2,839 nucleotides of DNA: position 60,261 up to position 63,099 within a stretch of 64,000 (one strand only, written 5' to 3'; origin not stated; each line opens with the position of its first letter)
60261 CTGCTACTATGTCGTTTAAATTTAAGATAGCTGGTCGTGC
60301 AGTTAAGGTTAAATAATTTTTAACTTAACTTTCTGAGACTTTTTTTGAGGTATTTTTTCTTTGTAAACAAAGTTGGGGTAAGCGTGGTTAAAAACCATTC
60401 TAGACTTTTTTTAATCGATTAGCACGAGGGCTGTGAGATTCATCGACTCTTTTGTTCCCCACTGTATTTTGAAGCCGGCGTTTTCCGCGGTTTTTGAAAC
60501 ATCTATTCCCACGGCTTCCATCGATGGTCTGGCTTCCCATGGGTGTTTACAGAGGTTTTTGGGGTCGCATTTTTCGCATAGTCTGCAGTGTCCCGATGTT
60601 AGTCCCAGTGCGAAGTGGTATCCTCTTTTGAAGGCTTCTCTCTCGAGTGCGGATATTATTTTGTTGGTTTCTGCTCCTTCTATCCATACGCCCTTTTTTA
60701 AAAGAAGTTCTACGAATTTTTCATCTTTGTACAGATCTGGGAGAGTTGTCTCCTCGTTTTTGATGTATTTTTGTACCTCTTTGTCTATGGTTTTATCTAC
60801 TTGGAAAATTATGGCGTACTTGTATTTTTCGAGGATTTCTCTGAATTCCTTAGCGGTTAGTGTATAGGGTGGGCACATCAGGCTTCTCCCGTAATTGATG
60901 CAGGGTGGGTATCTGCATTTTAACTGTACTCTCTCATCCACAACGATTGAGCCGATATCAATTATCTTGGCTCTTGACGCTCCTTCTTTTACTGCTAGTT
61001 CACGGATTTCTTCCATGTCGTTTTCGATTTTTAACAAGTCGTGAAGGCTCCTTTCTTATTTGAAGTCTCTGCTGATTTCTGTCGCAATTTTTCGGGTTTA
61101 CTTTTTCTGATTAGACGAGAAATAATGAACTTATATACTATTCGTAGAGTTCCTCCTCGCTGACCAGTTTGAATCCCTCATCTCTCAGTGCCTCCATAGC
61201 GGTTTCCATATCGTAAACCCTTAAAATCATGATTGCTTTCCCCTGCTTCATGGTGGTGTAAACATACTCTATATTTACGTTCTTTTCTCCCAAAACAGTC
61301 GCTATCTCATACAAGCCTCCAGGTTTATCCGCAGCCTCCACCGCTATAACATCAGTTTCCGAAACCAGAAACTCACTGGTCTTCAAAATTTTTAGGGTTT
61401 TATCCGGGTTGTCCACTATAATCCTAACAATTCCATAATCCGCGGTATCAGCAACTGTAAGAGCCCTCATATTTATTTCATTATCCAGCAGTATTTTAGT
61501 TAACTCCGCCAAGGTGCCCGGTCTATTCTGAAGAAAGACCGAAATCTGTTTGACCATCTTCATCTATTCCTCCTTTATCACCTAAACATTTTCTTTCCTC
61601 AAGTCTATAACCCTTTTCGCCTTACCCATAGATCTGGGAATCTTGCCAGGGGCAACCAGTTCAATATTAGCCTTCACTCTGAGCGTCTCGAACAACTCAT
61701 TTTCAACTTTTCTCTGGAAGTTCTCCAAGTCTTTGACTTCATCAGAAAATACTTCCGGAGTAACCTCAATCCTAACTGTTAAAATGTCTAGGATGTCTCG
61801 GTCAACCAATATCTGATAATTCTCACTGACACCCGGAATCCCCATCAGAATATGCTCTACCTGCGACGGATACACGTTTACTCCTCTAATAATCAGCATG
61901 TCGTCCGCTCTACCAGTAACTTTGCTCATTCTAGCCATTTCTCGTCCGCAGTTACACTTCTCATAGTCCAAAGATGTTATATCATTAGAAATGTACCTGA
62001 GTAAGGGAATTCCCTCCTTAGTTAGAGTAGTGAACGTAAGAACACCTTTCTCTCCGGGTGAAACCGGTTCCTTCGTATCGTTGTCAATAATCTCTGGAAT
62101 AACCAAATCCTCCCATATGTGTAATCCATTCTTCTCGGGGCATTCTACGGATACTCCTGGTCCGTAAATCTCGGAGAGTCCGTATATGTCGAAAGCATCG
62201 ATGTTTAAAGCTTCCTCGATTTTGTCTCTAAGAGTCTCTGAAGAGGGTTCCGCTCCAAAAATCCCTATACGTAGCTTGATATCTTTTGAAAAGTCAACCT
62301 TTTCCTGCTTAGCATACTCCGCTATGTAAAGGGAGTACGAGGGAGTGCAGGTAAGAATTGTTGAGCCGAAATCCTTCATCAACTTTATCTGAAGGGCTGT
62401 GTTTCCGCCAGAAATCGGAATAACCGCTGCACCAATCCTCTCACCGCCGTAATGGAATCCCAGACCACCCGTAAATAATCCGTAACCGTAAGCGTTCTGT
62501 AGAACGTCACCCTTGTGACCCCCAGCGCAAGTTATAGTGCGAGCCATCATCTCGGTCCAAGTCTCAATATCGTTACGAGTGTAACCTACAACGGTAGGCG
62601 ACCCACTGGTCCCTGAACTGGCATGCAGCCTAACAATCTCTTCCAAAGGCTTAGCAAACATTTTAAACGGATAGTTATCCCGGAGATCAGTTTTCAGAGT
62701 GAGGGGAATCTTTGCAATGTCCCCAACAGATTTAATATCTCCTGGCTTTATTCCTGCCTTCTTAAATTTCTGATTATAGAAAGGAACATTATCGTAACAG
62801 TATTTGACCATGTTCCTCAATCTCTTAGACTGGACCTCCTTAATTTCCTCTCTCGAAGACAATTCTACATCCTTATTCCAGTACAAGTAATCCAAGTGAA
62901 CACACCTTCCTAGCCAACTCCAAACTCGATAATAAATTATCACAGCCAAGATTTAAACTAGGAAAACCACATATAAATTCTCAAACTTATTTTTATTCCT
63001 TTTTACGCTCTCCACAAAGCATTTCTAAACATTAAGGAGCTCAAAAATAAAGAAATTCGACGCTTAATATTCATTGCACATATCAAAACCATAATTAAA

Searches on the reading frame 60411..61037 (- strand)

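Call 75: search_protein_families(library=pfam, proteins=[window:60411-61037:-], max_evalue=0.001)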
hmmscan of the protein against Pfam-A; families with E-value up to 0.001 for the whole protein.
window:60411-61037:- (208 aa): 1 family
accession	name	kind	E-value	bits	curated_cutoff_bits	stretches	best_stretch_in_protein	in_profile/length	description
PF10050.14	DUF2284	-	2.9e-47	160.9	25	1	24-207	1-161/161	Predicted metal-binding protein (DUF2284)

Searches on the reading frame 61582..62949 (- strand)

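Call 75: search_protein_families(library=pfam, proteins=[window:61582-62949:-], max_evalue=0.001)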
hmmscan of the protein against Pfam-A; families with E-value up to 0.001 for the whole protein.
window:61582-62949:- (455 aa): 3 families
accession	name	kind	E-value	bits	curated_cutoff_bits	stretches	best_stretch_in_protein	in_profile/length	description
PF14535.12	AMP-binding_C_2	-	2.3e-30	105.1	25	1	356-451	1-96/96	AMP-binding enzyme C-terminal domain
PF00501.34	AMP-binding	-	1.9e-11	43.9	29.9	1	101-305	160-373/384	AMP-binding enzyme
PF04443.18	LuxE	-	1.4e-06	27.9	24.9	0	243-350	267-376/391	Acyl-protein synthetase, LuxE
